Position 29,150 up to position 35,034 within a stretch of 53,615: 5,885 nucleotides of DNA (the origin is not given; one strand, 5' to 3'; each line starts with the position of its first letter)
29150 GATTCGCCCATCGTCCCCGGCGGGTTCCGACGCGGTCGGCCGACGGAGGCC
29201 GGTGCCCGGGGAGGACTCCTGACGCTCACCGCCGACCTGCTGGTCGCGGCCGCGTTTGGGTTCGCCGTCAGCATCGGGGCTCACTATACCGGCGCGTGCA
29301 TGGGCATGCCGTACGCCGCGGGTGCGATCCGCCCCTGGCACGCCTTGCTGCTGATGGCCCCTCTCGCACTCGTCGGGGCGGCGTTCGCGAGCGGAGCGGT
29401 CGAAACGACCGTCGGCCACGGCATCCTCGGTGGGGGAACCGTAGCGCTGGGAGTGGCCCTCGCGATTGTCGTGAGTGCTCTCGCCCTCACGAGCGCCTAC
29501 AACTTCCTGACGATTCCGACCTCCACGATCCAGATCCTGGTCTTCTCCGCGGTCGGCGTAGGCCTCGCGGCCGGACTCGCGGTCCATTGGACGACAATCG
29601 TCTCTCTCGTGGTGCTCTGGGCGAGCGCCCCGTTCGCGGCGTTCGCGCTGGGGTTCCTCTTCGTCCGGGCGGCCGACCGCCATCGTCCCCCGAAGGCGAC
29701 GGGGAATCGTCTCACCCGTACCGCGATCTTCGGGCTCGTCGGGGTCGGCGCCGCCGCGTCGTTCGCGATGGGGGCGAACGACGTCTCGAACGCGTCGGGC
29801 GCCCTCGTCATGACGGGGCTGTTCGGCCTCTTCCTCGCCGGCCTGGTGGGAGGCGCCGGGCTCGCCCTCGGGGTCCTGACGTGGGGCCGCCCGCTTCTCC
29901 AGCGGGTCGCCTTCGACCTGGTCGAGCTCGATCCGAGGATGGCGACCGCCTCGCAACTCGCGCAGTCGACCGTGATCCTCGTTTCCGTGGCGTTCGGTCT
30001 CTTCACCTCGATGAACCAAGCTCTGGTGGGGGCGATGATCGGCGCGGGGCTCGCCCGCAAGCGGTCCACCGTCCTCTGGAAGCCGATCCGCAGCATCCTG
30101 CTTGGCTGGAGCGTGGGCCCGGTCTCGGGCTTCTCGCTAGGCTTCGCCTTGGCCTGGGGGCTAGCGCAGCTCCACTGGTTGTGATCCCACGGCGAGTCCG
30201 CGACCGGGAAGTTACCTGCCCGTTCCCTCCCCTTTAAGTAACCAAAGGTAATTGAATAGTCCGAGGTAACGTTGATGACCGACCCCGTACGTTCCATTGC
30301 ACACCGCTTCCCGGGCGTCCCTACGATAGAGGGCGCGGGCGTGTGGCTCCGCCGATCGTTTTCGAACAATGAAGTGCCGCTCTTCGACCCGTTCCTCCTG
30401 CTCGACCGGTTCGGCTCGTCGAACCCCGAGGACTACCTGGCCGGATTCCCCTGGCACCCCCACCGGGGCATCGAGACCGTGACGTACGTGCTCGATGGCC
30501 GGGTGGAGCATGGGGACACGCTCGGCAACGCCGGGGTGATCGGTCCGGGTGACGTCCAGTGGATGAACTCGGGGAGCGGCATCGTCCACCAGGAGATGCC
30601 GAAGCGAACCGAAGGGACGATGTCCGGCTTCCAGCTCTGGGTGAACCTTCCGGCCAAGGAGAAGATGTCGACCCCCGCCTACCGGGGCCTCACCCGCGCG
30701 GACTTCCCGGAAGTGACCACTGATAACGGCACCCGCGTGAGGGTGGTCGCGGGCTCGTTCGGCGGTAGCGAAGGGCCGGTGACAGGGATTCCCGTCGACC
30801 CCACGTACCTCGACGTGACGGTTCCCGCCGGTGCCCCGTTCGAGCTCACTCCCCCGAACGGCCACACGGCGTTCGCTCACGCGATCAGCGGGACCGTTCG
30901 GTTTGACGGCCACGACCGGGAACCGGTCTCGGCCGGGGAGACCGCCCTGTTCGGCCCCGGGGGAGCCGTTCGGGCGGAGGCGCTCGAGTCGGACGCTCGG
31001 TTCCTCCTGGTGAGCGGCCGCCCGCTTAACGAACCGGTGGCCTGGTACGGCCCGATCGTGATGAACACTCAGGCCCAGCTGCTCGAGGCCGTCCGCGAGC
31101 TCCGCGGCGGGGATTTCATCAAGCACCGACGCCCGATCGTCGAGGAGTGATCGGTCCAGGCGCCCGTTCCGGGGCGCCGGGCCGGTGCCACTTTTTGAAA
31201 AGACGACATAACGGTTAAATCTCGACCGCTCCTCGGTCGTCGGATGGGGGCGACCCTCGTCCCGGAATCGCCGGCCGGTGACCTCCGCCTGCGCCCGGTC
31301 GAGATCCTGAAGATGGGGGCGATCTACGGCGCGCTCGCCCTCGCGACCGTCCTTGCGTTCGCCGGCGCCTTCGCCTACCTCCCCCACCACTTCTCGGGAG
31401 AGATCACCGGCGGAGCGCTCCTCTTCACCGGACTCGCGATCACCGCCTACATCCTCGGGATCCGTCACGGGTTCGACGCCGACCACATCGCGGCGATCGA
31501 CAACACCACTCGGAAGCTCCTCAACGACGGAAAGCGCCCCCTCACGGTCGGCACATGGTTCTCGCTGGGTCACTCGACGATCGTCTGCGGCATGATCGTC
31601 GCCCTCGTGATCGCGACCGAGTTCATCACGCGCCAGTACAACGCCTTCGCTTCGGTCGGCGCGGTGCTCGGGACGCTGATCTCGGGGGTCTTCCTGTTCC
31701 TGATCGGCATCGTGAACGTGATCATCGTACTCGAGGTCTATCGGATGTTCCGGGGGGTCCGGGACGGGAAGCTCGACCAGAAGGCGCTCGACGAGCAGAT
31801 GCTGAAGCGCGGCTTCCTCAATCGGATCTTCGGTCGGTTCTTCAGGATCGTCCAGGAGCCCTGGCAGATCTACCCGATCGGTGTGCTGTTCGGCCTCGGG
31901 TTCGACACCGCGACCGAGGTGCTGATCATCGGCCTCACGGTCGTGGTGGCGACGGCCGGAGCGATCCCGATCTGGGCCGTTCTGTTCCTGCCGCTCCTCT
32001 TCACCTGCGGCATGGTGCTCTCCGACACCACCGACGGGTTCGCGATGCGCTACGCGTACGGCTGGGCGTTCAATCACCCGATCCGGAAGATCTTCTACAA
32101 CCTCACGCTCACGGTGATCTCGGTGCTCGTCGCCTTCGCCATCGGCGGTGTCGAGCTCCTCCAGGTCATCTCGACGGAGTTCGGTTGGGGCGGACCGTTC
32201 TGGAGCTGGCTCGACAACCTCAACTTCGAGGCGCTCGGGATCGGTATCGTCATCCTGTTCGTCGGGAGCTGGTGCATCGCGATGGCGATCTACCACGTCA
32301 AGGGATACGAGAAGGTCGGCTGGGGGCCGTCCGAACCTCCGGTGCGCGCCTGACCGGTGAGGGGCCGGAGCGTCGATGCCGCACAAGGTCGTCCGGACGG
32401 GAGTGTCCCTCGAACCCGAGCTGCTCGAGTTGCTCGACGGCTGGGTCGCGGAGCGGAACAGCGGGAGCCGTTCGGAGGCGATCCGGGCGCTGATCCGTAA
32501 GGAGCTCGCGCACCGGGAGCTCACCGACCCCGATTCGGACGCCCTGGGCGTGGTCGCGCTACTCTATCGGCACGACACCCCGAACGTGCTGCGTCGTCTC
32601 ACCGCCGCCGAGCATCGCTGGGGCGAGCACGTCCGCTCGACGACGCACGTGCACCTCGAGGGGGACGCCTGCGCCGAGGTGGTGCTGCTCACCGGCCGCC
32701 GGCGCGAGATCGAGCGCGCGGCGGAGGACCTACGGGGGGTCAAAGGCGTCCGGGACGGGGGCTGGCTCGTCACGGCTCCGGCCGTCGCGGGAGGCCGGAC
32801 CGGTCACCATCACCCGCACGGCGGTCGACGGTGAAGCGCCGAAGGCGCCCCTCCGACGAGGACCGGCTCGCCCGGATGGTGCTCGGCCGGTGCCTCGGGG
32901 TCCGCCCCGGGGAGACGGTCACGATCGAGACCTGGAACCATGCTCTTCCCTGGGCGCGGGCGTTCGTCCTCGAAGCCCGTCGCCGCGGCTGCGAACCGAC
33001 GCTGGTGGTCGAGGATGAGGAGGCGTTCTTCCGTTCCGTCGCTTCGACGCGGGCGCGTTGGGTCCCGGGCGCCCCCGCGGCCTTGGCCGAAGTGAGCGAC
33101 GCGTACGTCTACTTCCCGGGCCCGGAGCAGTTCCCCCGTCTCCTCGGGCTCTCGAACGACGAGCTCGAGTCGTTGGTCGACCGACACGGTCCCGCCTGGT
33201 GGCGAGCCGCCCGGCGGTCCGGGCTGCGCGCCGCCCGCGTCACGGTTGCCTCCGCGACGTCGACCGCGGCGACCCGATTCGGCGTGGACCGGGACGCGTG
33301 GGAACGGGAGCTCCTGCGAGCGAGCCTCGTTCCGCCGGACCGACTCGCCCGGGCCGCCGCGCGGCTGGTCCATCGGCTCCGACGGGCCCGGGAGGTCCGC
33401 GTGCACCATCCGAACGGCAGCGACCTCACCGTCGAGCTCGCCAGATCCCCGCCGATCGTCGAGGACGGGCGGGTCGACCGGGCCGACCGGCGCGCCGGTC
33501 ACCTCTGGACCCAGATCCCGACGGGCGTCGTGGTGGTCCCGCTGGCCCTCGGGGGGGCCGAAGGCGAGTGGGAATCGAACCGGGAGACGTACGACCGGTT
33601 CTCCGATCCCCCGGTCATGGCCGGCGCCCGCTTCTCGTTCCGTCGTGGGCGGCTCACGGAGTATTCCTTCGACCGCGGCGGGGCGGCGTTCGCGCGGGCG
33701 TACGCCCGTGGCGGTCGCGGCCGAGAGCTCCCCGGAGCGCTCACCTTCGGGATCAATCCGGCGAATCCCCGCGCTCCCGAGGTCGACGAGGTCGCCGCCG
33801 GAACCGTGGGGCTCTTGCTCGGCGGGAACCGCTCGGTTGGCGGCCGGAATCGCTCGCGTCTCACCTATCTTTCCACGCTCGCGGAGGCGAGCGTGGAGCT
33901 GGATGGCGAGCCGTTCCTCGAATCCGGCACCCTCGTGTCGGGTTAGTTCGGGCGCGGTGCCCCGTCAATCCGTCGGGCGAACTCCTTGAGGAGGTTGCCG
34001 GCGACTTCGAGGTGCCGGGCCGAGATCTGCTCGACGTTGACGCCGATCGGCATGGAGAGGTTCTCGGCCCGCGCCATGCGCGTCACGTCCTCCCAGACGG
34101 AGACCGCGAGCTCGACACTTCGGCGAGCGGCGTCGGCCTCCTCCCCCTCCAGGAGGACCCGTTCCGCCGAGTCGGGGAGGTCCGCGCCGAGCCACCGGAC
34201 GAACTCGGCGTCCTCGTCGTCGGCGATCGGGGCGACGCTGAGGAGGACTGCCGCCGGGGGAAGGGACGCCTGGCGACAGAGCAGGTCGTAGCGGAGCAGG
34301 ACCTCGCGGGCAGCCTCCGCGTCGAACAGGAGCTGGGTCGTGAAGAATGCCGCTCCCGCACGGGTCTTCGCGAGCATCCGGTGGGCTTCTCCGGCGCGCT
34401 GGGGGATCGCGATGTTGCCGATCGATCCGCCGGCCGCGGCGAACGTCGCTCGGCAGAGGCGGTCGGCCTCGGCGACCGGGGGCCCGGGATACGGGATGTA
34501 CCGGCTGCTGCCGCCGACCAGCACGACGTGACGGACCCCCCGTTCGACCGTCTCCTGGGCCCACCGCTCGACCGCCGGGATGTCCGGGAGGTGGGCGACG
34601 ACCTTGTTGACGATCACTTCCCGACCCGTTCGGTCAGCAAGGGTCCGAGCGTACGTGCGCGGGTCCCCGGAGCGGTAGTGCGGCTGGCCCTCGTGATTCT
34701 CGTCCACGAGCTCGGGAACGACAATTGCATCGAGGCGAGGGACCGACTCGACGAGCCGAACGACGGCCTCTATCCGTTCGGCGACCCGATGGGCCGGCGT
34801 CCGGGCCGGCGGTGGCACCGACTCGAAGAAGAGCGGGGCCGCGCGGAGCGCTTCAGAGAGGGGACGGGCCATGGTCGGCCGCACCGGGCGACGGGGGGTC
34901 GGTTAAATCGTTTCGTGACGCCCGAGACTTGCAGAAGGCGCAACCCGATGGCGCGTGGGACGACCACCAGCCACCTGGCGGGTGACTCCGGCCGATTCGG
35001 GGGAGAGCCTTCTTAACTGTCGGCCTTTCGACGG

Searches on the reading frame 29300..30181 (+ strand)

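Call 4: search_protein_families(library=pfam, proteins=[window:29300-30181:+], max_evalue=1)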
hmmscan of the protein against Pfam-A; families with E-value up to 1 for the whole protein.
window:29300-30181:+ (294 aa): 1 family
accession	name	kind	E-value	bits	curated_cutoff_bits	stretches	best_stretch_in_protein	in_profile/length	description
PF01384.25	PHO4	-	5.3e-36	124.7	33.7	1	1-275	10-344/350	Phosphate transporter family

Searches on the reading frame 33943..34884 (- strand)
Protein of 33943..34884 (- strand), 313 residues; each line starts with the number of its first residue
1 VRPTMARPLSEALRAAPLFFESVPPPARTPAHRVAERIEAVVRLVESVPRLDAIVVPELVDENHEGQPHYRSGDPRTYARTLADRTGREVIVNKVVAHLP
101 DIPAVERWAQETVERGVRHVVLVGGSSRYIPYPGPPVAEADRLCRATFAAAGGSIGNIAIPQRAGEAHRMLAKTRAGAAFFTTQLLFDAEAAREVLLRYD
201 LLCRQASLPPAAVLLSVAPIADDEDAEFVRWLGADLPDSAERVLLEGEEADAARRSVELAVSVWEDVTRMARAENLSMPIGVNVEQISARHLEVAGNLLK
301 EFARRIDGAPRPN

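Call 67: search_protein_families(library=pfam, proteins=[window:33943-34884:-], max_evalue=0.001)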
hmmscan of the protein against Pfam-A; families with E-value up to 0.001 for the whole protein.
window:33943-34884:- (313 aa): 1 family
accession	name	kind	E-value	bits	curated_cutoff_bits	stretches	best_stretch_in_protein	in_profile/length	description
PF02219.23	MTHFR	-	0.00012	21.9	24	1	167-261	162-252/287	Methylenetetrahydrofolate reductase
